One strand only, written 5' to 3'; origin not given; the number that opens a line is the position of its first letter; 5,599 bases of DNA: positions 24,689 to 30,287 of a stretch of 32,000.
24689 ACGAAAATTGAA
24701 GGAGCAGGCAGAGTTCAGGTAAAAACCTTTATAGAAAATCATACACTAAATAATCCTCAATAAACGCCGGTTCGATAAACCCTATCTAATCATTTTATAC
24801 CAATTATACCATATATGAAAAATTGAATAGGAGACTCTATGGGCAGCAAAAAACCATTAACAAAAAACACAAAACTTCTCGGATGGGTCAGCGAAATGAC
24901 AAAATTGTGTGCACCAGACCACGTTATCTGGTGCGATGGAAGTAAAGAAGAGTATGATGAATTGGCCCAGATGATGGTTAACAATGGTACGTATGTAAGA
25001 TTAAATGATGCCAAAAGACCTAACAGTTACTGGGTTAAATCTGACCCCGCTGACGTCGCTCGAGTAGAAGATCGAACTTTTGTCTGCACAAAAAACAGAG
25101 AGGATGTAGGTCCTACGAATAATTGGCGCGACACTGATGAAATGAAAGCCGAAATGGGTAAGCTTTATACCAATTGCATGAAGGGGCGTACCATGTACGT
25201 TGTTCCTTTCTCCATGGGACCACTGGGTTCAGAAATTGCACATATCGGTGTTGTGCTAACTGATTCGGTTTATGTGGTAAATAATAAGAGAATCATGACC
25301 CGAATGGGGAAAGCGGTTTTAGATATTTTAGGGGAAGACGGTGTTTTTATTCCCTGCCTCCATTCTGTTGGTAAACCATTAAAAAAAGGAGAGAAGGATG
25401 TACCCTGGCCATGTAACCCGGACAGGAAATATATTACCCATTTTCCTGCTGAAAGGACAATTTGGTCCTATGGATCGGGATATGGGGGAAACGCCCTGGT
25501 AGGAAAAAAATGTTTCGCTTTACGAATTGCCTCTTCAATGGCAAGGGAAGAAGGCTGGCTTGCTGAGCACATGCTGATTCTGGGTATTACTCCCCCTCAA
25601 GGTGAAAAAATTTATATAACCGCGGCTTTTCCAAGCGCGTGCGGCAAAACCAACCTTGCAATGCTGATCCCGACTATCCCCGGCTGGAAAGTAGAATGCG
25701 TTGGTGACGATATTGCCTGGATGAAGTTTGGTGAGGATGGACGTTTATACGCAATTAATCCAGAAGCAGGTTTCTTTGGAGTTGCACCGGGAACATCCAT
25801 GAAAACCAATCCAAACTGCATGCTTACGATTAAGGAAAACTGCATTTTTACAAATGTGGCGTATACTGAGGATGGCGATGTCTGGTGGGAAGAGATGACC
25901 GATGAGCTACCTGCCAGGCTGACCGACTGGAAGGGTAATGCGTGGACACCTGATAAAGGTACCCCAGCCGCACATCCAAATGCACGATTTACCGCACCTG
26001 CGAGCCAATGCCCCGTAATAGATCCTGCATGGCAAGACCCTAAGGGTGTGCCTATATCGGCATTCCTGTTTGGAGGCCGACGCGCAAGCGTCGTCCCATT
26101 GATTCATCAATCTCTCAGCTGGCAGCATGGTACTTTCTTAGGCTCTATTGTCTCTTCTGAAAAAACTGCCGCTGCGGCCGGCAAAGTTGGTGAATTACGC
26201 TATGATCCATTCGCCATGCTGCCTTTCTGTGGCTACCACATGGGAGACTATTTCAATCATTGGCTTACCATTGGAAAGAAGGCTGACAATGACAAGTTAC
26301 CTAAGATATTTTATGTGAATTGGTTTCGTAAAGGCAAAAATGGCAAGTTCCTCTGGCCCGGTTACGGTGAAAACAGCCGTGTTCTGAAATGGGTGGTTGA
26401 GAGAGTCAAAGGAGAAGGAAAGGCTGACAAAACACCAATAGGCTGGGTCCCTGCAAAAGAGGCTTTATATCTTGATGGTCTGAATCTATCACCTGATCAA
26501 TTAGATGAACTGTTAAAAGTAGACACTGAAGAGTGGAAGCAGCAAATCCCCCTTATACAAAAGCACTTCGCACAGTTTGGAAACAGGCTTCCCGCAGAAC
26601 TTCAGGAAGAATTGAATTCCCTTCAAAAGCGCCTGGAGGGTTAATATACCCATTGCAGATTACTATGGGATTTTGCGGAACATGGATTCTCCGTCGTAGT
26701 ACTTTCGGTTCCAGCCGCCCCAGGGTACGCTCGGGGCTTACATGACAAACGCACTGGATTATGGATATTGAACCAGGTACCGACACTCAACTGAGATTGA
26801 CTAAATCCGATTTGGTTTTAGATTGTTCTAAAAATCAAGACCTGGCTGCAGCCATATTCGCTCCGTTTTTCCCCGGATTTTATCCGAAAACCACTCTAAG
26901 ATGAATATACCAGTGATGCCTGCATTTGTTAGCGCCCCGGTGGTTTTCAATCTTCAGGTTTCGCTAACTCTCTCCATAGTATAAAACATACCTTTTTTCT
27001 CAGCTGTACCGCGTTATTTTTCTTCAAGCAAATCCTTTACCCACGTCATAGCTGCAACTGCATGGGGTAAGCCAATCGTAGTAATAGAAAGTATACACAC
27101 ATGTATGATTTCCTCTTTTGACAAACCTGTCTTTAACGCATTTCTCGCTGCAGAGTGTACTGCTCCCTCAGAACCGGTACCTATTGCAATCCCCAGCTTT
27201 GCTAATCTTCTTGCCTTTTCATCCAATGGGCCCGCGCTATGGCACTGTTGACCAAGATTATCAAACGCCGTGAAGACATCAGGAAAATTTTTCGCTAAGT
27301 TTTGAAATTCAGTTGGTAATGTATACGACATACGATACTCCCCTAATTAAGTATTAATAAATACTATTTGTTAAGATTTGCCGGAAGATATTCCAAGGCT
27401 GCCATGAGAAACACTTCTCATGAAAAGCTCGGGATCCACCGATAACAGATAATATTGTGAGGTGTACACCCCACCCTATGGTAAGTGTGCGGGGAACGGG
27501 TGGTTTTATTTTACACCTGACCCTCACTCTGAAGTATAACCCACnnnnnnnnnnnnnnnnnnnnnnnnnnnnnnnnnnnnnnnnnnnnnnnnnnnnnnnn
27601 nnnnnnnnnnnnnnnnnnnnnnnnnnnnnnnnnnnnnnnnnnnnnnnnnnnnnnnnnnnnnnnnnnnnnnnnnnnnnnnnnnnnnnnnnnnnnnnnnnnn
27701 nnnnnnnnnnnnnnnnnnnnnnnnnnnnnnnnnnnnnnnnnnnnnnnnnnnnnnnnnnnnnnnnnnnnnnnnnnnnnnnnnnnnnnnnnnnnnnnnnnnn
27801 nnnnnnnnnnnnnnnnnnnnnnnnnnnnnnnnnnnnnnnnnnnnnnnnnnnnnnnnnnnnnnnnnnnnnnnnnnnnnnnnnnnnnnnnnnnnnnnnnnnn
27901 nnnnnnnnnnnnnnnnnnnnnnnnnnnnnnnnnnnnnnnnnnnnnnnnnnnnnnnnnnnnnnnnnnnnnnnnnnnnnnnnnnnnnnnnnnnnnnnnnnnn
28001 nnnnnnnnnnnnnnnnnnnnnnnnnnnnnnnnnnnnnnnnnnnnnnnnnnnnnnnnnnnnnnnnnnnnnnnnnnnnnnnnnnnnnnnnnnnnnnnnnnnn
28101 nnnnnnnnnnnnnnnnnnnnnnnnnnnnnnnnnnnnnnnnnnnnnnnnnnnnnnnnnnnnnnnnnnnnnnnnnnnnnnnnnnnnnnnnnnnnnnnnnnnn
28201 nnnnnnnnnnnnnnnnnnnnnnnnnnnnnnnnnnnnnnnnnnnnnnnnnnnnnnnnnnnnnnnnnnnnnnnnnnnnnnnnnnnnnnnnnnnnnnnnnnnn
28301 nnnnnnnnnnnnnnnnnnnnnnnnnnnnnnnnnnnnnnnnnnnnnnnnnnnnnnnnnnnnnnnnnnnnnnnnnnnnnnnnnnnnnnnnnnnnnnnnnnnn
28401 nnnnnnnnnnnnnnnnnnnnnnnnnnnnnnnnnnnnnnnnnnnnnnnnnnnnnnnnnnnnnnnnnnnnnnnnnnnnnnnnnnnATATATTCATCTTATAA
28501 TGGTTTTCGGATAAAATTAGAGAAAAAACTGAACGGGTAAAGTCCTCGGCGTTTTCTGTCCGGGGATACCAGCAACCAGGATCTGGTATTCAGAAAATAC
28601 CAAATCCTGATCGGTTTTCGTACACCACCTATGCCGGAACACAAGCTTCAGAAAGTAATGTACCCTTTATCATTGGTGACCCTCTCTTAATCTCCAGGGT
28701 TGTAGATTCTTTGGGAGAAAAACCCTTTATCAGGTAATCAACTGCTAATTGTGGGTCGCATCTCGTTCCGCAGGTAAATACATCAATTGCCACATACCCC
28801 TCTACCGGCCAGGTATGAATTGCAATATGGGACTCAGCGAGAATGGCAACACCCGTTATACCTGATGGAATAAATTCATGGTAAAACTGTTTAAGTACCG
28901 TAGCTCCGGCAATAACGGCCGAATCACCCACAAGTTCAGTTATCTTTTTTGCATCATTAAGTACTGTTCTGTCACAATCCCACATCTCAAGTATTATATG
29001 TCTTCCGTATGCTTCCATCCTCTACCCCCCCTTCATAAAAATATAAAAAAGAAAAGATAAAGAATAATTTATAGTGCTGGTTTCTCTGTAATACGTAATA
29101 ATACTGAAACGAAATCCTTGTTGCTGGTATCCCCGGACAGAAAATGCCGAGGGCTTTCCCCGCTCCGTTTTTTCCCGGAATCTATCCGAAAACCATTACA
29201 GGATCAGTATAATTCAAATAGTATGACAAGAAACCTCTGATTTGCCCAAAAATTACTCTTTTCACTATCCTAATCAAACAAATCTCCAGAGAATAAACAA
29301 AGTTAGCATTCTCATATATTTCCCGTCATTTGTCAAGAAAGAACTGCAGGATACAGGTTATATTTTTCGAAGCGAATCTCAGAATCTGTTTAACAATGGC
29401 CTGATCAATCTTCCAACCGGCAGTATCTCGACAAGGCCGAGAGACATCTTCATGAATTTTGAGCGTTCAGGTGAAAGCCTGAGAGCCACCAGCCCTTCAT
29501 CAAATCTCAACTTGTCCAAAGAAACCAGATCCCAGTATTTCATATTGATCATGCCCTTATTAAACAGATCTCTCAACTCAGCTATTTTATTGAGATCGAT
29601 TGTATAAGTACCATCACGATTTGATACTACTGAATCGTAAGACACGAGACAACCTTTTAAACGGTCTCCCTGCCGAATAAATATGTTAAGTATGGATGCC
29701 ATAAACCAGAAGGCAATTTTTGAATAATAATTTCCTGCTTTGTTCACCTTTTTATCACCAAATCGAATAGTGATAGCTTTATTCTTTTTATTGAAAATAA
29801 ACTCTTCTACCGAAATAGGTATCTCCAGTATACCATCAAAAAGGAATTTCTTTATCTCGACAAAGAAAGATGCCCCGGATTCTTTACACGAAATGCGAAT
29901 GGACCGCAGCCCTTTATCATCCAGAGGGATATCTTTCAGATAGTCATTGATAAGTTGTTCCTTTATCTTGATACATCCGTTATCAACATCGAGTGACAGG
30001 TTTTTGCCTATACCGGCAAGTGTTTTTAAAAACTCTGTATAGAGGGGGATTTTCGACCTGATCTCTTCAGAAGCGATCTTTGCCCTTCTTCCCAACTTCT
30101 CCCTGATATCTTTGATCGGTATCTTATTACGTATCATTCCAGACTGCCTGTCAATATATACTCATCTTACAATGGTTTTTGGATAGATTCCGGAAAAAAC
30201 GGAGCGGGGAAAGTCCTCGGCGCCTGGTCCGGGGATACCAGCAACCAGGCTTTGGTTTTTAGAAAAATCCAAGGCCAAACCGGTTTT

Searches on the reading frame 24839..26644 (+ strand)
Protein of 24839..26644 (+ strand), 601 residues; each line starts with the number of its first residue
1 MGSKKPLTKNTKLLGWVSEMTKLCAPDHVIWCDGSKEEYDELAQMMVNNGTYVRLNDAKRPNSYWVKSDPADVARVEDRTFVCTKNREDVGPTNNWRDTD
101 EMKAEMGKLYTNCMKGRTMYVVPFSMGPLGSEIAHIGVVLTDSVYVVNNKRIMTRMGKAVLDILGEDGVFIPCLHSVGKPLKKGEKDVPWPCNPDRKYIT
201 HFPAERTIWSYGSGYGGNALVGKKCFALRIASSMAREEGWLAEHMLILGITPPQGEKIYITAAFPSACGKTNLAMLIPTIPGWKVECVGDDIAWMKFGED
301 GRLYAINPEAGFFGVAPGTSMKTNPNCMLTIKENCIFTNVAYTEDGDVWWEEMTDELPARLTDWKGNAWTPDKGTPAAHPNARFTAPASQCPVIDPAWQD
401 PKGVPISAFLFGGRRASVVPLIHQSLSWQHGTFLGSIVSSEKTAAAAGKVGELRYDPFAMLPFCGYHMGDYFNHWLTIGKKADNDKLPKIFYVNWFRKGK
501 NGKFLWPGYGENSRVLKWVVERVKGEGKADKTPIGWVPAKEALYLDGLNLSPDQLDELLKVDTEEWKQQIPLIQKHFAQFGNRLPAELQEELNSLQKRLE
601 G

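Call 12: search_protein_families(library=pfam, proteins=[window:24839-26644:+])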
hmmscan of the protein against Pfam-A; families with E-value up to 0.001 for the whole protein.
window:24839-26644:+ (601 aa): 2 families
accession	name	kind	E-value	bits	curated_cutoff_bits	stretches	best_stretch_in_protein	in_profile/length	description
PF00821.23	PEPCK_GTP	-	8.3e-178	591.1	23.8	1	240-598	1-357/357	Phosphoenolpyruvate carboxykinase C-terminal P-loop domain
PF17297.7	PEPCK_N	-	4.8e-101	337.3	23.8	1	16-236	2-218/218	Phosphoenolpyruvate carboxykinase N-terminal domain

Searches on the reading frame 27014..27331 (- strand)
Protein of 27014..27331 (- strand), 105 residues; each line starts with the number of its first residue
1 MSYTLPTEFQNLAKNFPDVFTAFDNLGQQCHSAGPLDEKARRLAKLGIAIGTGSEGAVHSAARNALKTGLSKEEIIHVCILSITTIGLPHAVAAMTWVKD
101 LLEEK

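Call 12: search_protein_families(library=pfam, proteins=[window:27014-27331:-])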
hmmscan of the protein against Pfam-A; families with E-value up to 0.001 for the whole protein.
window:27014-27331:- (105 aa): 1 family
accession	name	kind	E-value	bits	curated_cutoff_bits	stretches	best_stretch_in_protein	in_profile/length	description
PF02627.25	CMD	-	5.8e-13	49.1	23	1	17-100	1-84/84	Carboxymuconolactone decarboxylase family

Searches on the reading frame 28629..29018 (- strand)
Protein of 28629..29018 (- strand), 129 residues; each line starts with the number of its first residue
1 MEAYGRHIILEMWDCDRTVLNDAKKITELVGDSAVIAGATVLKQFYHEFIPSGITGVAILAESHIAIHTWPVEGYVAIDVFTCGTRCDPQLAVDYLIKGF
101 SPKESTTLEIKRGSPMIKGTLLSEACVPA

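Call 12: search_protein_families(library=pfam, proteins=[window:28629-29018:-])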
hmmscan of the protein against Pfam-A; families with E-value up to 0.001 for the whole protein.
window:28629-29018:- (129 aa): 1 family
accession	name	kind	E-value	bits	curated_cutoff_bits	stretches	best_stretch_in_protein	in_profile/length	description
PF02675.21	AdoMet_dc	-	5.9e-38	129.9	25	1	7-113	1-107/107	S-adenosylmethionine decarboxylase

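Call 37: find_encoding_contigs(protein=window:28629-29018:-, flank=10000, max_places=10)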
Protein window:28629-29018:- (129 aa): 2 contigs read that carry it; 2 places shown.
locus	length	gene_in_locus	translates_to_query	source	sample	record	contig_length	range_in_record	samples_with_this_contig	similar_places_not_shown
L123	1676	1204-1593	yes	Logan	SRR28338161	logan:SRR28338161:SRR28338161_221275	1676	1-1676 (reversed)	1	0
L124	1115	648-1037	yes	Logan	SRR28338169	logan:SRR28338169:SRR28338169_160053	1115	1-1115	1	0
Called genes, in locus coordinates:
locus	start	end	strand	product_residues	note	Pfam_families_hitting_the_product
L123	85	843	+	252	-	-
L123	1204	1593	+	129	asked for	PF02675:AdoMet_dc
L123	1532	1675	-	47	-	?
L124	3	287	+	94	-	?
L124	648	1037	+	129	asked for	PF02675:AdoMet_dc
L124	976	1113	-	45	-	?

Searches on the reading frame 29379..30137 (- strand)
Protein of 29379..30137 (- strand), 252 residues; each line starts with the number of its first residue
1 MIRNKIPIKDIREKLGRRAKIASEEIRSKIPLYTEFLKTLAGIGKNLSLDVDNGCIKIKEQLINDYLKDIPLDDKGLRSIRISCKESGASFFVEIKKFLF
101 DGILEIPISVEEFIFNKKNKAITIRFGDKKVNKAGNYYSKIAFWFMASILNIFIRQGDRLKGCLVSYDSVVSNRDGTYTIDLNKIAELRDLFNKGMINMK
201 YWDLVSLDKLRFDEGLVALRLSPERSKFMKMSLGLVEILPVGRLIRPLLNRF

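Call 12: search_protein_families(library=pfam, proteins=[window:29379-30137:-])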
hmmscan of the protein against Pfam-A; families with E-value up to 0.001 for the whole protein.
window:29379-30137:- (252 aa): 0 families

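Call 60: search_protein_families(library=pfam, proteins=[window:29379-30137:-], max_evalue=0.01)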
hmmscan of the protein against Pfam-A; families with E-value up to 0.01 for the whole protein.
window:29379-30137:- (252 aa): 1 family
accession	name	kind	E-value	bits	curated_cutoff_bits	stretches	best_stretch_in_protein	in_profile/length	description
PF03338.20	Pox_J1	-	0.002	18.5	27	1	146-226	41-119/145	Poxvirus J1 protein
